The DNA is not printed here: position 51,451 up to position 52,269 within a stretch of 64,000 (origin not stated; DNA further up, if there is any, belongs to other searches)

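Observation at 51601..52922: Peptide deformylase with QExxH instead of HExxH, overlapping an ECF sigma factor that carries its own zinc-finger tail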

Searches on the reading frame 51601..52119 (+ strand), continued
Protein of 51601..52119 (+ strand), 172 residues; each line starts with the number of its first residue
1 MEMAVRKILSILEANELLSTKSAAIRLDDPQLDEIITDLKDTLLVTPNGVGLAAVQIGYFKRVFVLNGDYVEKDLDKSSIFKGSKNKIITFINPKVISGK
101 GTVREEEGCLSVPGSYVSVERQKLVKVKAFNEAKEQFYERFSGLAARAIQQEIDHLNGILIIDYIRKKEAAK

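Call 38: find_homologous_proteins(query=P0241, max_evalue=1e-10)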
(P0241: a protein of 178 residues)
Query P0241 (178 aa): 1146 proteins with E <= 1e-10 among 4505 candidates; the best 120 are listed.
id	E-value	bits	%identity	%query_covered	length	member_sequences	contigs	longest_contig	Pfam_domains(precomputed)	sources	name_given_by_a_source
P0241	3.1e-109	380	100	100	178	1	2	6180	PF01327.27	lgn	-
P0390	4.2e-29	120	46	84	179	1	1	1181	PF01327.27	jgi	jgi:peptide deformylase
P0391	6.4e-27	112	46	84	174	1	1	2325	PF01327.27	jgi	-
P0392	7.0e-27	112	40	86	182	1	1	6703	PF01327.27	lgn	-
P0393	6.0e-26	109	44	85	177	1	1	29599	PF01327.27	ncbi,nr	ncbi:peptide deformylase [bacterium]|nr:peptide deformylase [bacterium]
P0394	2.7e-25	107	41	88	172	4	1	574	PF01327.27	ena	-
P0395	3.6e-25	107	43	93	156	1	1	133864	PF01327.27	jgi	jgi:peptide deformylase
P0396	4.0e-25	107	44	88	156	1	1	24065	PF01327.27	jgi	jgi:peptide deformylase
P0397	7.4e-25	106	43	83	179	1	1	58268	PF01327.27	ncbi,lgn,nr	ncbi:peptide deformylase [Patescibacteria group bacterium]|nr:peptide deformylase [Patescibacteria g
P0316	1.0e-24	105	41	94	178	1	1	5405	PF01327.27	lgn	-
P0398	1.6e-24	105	38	84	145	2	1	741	PF01327.27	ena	-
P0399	2.4e-24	104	40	96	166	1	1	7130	PF01327.27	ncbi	-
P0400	2.5e-24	104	42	80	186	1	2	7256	PF01327.27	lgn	-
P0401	2.7e-24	104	42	87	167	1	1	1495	PF01327.27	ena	-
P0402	2.8e-24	104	45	77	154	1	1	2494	PF01327.27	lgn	-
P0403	3.5e-24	103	42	86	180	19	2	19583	PF01327.27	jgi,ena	jgi:peptide deformylase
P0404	3.6e-24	103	45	85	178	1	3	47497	PF01327.27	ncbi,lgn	-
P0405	3.7e-24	103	41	87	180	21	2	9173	PF01327.27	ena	-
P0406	5.4e-24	103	43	88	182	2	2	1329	PF01327.27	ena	-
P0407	5.7e-24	103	39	86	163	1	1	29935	PF01327.27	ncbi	ncbi:peptide deformylase [Thermoproteota archaeon]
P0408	8.2e-24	102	41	83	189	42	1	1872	PF01327.27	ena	-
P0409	8.6e-24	102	42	88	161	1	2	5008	PF01327.27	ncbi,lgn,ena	ncbi:MAG: peptide deformylase [Candidatus Margulisiibacteriota bacterium]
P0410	9.5e-24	102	44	78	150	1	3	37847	PF01327.27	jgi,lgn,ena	-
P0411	1.0e-23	102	41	80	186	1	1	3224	PF01327.27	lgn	-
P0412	1.1e-23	102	42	88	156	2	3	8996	PF01327.27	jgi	-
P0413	1.2e-23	102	42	86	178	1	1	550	PF01327.27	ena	-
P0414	1.2e-23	102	42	79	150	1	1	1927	PF01327.27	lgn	-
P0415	1.6e-23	101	41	90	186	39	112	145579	PF01327.27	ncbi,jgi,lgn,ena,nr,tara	ncbi:MAG: peptide deformylase [Legionellales bacterium]|jgi:peptide deformylase|nr:peptide deformyla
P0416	1.7e-23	101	44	87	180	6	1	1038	PF01327.27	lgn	-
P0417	1.7e-23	101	42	88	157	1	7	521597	PF01327.27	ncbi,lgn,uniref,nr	ncbi:peptide deformylase [Clostridium algifaecis]|uniref:Peptide deformylase n=1 Tax=Clostridium alg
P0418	1.8e-23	101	39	88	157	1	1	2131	PF01327.27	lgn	-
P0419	2.0e-23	101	44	88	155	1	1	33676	PF01327.27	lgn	-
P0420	2.1e-23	101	43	88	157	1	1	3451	PF01327.27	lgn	-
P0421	2.4e-23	101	46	88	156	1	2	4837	PF01327.27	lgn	-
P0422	2.8e-23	101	44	88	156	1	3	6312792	PF01327.27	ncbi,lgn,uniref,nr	ncbi:peptide deformylase [Clostridium sp. JS66]|uniref:peptide deformylase n=1 Tax=Clostridium sp. J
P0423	3.0e-23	100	42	88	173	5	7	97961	PF01327.27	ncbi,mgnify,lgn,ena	mgnify:CR=1 FL=1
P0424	3.3e-23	100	41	78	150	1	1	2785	PF01327.27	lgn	-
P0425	3.4e-23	100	40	86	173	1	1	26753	PF01327.27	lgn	-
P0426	3.6e-23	100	43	85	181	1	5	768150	PF01327.27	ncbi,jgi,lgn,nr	ncbi:MAG: peptide deformylase 2 [Patescibacteria group bacterium]|nr:MAG: peptide deformylase 2 [Pat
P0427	3.9e-23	100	45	88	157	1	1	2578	PF01327.27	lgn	-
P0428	4.1e-23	100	42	80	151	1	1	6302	PF01327.27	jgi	jgi:peptide deformylase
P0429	4.2e-23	100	40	87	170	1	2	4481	PF01327.27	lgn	-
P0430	4.5e-23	100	41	80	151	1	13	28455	PF01327.27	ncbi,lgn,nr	ncbi:MAG: peptide deformylase [Clostridium sp.]|nr:peptide deformylase [Clostridium sp.]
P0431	5.2e-23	100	44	88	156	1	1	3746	PF01327.27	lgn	-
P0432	5.9e-23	100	40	80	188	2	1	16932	PF01327.27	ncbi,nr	ncbi:MAG: peptide deformylase [Syntrophaceae bacterium]|nr:peptide deformylase [Syntrophaceae bacter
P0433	6.4e-23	99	39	85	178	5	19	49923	PF01327.27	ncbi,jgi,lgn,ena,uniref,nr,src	ncbi:MAG: peptide deformylase [candidate division WWE3 bacterium GW2011_GWC1_41_7]|uniref:Peptide de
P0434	6.9e-23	99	40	88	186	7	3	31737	PF01327.27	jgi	-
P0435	8.5e-23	99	42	88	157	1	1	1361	PF01327.27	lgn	-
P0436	8.6e-23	99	37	88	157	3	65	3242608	PF01327.27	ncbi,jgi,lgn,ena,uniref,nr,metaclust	ncbi:peptide deformylase [Clostridium tyrobutyricum]|jgi:peptide deformylase|uniref:Peptide deformyl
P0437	9.1e-23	99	42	88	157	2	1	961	PF01327.27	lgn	-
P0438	9.2e-23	99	43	88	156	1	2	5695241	PF01327.27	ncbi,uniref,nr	ncbi:peptide deformylase [Clostridium drakei]|uniref:Peptide deformylase n=1 Tax=Clostridium drakei 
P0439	9.5e-23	99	41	80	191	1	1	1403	PF01327.27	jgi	-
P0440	1.0e-22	99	46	88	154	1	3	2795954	PF01327.27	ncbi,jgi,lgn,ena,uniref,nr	ncbi:peptide deformylase [Clostridium sp. JN-1]|jgi:peptide deformylase|uniref:peptide deformylase n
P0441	1.1e-22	99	46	88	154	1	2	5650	PF01327.27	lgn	-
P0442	1.2e-22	98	38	87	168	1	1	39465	PF01327.27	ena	-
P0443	1.4e-22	98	44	84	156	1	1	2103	PF01327.27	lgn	-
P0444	1.5e-22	98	43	88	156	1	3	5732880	PF01327.27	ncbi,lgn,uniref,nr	ncbi:peptide deformylase [Clostridium carboxidivorans P7]|uniref:Peptide deformylase n=1 Tax=Clostri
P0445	1.5e-22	98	40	80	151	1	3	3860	PF01327.27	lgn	-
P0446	1.6e-22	98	39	86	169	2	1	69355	PF01327.27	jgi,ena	-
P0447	1.6e-22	98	41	88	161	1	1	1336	PF01327.27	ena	-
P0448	1.8e-22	98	41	80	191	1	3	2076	PF01327.27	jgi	-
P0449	1.9e-22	98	41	80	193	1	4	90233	PF01327.27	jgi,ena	-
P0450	2.0e-22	98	44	88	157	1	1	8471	PF01327.27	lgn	-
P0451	2.0e-22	98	42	84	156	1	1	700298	PF01327.27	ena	-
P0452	2.1e-22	98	41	86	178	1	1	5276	PF01327.27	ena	-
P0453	2.1e-22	98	39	80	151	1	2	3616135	PF01327.27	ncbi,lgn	ncbi:peptide deformylase [Clostridium sp. JNZ J1-5]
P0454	2.3e-22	98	43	84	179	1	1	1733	PF01327.27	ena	-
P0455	2.3e-22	98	43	80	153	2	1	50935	PF01327.27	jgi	-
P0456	2.5e-22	98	42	88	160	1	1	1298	PF01327.27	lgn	-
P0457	2.5e-22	97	39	88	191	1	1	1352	PF01327.27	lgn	-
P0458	2.5e-22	97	45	84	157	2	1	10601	PF01327.27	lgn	-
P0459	2.5e-22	97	40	80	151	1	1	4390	PF01327.27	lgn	-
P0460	2.7e-22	97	44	77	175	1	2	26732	PF01327.27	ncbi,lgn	-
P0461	2.8e-22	97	38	87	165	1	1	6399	PF01327.27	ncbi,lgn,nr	ncbi:MAG: peptide deformylase [bacterium]|nr:peptide deformylase [bacterium]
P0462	2.8e-22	97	42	88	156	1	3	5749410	PF01327.27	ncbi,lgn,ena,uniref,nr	ncbi:peptide deformylase [Clostridium scatologenes]|uniref:Peptide deformylase n=1 Tax=Clostridium s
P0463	2.9e-22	97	43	78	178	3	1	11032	PF01327.27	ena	-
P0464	3.0e-22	97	40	80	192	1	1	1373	PF01327.27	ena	-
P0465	3.1e-22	97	40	80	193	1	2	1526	PF01327.27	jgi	-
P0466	3.1e-22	97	40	80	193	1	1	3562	PF01327.27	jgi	-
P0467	3.1e-22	97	41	80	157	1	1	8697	PF01327.27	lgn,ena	-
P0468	3.3e-22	97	44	77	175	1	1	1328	PF01327.27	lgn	-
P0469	3.5e-22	97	42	88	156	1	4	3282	PF01327.27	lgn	-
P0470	3.8e-22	97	42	84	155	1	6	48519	PF01327.27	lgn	-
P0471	3.8e-22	97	40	85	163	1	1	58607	PF01327.27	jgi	jgi:peptide deformylase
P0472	4.6e-22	97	43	84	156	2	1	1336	PF01327.27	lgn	-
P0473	5.0e-22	97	40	86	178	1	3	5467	PF01327.27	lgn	-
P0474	5.4e-22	96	40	87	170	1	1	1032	PF01327.27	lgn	-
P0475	5.9e-22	96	39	88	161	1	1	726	PF01327.27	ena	-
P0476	6.2e-22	96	36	95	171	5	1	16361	PF01327.27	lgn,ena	-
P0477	6.4e-22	96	40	79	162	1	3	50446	PF01327.27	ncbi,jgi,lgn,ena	-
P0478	6.6e-22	96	44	78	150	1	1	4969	PF01327.27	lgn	-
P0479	7.6e-22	96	43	88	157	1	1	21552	PF01327.27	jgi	jgi:peptide deformylase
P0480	7.7e-22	96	44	80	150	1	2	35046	PF01327.27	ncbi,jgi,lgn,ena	ncbi:MAG: peptide deformylase [Tissierellales bacterium]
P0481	8.7e-22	96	41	88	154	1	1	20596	PF01327.27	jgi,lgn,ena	-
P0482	8.7e-22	96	47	84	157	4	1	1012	PF01327.27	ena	-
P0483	9.1e-22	96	38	81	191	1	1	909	PF01327.27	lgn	-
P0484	1.0e-21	96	38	92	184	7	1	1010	PF01327.27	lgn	-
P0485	1.0e-21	95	38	89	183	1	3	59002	PF01327.27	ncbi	-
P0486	1.1e-21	95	42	88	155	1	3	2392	PF01327.27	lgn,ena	-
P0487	1.2e-21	95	41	87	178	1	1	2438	PF01327.27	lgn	-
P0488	1.2e-21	95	38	86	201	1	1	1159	PF01327.27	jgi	jgi:peptide deformylase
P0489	1.3e-21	95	42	88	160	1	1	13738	PF01327.27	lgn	-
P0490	1.4e-21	95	39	87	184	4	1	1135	PF01327.27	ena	-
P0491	1.4e-21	95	41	85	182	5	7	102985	PF01327.27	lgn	-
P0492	1.5e-21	95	38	87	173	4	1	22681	PF01327.27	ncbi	-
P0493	1.5e-21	95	36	86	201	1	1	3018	PF01327.27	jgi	jgi:peptide deformylase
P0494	1.9e-21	95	41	77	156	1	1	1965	PF01327.27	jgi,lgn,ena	-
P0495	2.1e-21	94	38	80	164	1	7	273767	PF01327.27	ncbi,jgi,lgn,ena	jgi:peptide deformylase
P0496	2.2e-21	94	40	88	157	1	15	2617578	PF01327.27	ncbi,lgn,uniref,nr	ncbi:peptide deformylase [Clostridium sp. cel8]|uniref:peptide deformylase n=1 Tax=unclassified Clos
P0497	2.2e-21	94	42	88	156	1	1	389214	PF01327.27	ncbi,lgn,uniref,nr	ncbi:peptide deformylase [Clostridium sp. P21]|uniref:Peptide deformylase n=1 Tax=Clostridium muelle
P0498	2.3e-21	94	39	87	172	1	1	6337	PF01327.27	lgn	-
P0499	2.3e-21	94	38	88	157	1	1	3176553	PF01327.27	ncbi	ncbi:peptide deformylase [Clostridium sp. LBM24168]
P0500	2.4e-21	94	40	78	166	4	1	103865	PF01327.27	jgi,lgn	jgi:peptide deformylase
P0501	2.5e-21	94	42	87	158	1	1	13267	PF01327.27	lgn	-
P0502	2.6e-21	94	42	86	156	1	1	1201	PF01327.27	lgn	-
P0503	2.6e-21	94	37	84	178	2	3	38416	PF01327.27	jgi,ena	-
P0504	2.6e-21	94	41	86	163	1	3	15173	PF01327.27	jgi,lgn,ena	-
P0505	2.6e-21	94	40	88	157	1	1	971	PF01327.27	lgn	-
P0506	2.9e-21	94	41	86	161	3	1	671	PF01327.27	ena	-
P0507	3.1e-21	94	41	86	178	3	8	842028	PF01327.27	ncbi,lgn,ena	-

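Call 39: find_encoding_contigs(protein=P0241, flank=6000, max_places=2)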
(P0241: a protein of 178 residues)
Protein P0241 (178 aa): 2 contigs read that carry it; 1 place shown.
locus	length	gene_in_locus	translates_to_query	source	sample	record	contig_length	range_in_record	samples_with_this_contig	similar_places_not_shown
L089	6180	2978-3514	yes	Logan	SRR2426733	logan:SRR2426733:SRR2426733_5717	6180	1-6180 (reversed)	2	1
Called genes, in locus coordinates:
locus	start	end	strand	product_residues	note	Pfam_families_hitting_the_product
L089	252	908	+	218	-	PF01726:LexA_DNA_bind, PF00717:Peptidase_S24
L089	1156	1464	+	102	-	PF02086:MethyltransfD12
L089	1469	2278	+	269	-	-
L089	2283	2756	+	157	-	PF18967:PycTM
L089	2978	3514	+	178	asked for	PF01327:Pep_deformylase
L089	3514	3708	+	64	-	-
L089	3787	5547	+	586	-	PF00515:TPR_1 (faint), PF07719:TPR_2 (faint), PF13174:TPR_6 (faint), PF13181:TPR_8 (faint), PF13374:TPR_10 (faint), PF13414:TPR_11 (faint), PF13424:TPR_12 (faint), PF23914:TPR_CcmH_CycH (weak), +6 more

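Call 40: list_cluster_members(proteins=[P0056, P0058, P0061, P0072, P0083, P0092, P0093, P0096, P0097, P0113])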
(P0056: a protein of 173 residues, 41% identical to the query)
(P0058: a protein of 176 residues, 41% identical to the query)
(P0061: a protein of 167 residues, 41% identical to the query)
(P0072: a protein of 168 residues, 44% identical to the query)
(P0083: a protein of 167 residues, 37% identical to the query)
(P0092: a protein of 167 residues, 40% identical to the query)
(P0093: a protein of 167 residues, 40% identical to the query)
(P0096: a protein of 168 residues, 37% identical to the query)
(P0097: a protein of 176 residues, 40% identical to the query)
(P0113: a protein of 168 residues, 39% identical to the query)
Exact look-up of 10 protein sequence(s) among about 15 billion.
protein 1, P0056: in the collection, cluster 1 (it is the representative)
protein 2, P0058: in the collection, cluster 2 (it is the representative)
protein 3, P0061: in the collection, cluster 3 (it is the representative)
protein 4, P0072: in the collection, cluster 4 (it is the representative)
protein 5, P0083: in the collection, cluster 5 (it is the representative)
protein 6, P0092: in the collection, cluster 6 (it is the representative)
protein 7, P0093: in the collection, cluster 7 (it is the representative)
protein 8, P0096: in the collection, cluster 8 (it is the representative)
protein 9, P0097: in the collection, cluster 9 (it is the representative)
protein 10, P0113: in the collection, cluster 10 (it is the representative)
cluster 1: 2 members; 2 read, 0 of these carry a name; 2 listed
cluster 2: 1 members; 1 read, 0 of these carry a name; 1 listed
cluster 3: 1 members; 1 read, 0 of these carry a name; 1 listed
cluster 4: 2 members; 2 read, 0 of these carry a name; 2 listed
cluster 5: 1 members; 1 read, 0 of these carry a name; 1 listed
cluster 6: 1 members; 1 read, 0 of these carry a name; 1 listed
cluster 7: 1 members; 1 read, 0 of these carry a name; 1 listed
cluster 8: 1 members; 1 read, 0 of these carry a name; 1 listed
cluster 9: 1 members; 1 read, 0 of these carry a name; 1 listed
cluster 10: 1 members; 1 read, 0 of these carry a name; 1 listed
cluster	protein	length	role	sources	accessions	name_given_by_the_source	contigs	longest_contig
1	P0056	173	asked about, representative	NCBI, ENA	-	-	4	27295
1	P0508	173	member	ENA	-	-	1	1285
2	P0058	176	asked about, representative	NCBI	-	-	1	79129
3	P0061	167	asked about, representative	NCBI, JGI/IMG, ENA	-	-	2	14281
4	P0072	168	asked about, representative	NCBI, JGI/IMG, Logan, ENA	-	-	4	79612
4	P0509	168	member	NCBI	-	-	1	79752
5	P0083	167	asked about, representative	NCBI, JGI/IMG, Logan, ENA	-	-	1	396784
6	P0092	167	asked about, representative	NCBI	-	-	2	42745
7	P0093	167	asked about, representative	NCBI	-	-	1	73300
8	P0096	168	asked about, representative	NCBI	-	-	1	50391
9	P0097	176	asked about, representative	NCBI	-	-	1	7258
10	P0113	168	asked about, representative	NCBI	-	-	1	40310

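Call 51: fold_search(model_id=the predicted structure, library=pdb)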
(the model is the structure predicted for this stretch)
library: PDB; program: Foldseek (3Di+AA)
matches with E <= 10: 715; with E <= 0.001: 162
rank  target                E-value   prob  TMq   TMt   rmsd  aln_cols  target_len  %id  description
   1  6ck7_A                2.5e-15  1.00  0.75  0.75   7.3       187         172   34  Crystal structure of a peptide deformylase from Legionella pneumophila bound to actinonin (released 2018-03-07)
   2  9qfr_A                3.1e-15  1.00  0.78  0.80   3.5       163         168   30  Crystal structure of Def1 in complex with actinonin (released 2025-12-10)
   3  2ew7                  5.1e-15  1.00  0.77  0.81   4.2       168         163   34  Crystal Structure of Helicobacter Pylori peptide deformylase (released 2006-10-24)
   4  4az4                  5.4e-15  1.00  0.76  0.80   3.9       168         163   28  E.coli deformylase with Co(II) and hydrosulfide (released 2012-08-22)
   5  2ew5                  1.4e-14  1.00  0.76  0.78   3.9       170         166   35  Structure of Helicobacter Pylori peptide deformylase in complex with inhibitor (released 2006-10-24)
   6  6caz                  1.5e-14  1.00  0.76  0.77   2.8       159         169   37  Crystal structure of a peptide deformylase from Legionella pneumophila (released 2018-02-14)
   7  3uwa                  1.9e-14  1.00  0.75  0.86   3.5       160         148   34  Crystal structure of a probable peptide deformylase from synechococcus phage S-SSM7 (released 2013-01-09)
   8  1icj_A                2.4e-14  1.00  0.76  0.77   3.5       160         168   29  PDF PROTEIN IS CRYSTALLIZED AS NI2+ CONTAINING FORM, COCRYSTALLIZED WITH INHIBITOR POLYETHYLENE GLYCOL (PEG) (released 1999-03-23)
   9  1ws0                  2.4e-14  1.00  0.75  0.85   2.8       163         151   35  Structure analysis of peptide deformylase from Bacillus cereus (released 2005-09-13)
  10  2w3t                  2.7e-14  1.00  0.76  0.78   3.5       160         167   29  Chloro complex of the Ni-Form of E.coli deformylase (released 2009-12-15)
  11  1xen                  2.7e-14  1.00  0.76  0.79   3.4       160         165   29  High Resolution Crystal Structure of Escherichia coli Iron- Peptide Deformylase Bound To Formate (released 2005-03-29)
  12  1lru_C                3.3e-14  1.00  0.76  0.81   3.1       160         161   29  Crystal Structure of E.coli Peptide Deformylase Complexed with Antibiotic Actinonin (released 2002-07-24)
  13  3uwb                  3.5e-14  1.00  0.75  0.86   3.5       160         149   34  Crystal structure of a probable peptide deformylase from strucynechococcus phage S-SSM7 in complex with actinonin (released 2013-01-09)
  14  1lme_A                4.5e-14  1.00  0.76  0.84   3.2       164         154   34  Crystal Structure of Peptide Deformylase from Thermotoga maritima (released 2003-06-24)
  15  5j46                  5.1e-14  1.00  0.77  0.78   3.6       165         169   34  Crystal structure of a Peptide Deformylase from Burkholderia multivorans (released 2016-04-13)
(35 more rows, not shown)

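Call 79: find_encoding_contigs(protein=P0001, flank=2000, max_places=2)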
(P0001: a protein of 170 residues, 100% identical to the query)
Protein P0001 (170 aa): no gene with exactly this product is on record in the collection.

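Call 86: find_encoding_contigs(protein=P0083, flank=7000, max_places=1)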
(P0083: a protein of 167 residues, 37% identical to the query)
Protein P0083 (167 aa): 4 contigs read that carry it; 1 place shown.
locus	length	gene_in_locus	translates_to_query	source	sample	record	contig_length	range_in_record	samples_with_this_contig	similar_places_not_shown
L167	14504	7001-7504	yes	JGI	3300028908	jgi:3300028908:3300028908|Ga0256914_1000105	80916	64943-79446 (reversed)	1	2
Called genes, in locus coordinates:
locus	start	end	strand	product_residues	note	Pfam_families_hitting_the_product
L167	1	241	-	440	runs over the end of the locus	PF00206:Lyase_1, PF10397:ADSL_C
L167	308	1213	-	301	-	PF21926:FeeM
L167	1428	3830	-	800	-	PF20437:LonC_helical, PF13654:AAA_32, PF20436:LonB_AAA-LID, PF05362:Lon_C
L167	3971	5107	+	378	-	PF13433:Peripla_BP_5, PF13458:Peripla_BP_6, PF01094:ANF_receptor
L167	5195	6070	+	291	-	PF02653:BPD_transp_2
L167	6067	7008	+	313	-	PF02653:BPD_transp_2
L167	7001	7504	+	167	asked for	PF01327:Pep_deformylase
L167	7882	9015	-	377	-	PF03150:CCP_MauG, PF13442:Cytochrome_CBB3 (faint), PF00034:Cytochrom_C (weak)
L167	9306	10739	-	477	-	PF00361:Proton_antipo_M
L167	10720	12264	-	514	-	PF00361:Proton_antipo_M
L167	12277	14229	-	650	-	PF00662:Proton_antipo_N, PF00361:Proton_antipo_M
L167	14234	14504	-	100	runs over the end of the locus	PF00420:Oxidored_q2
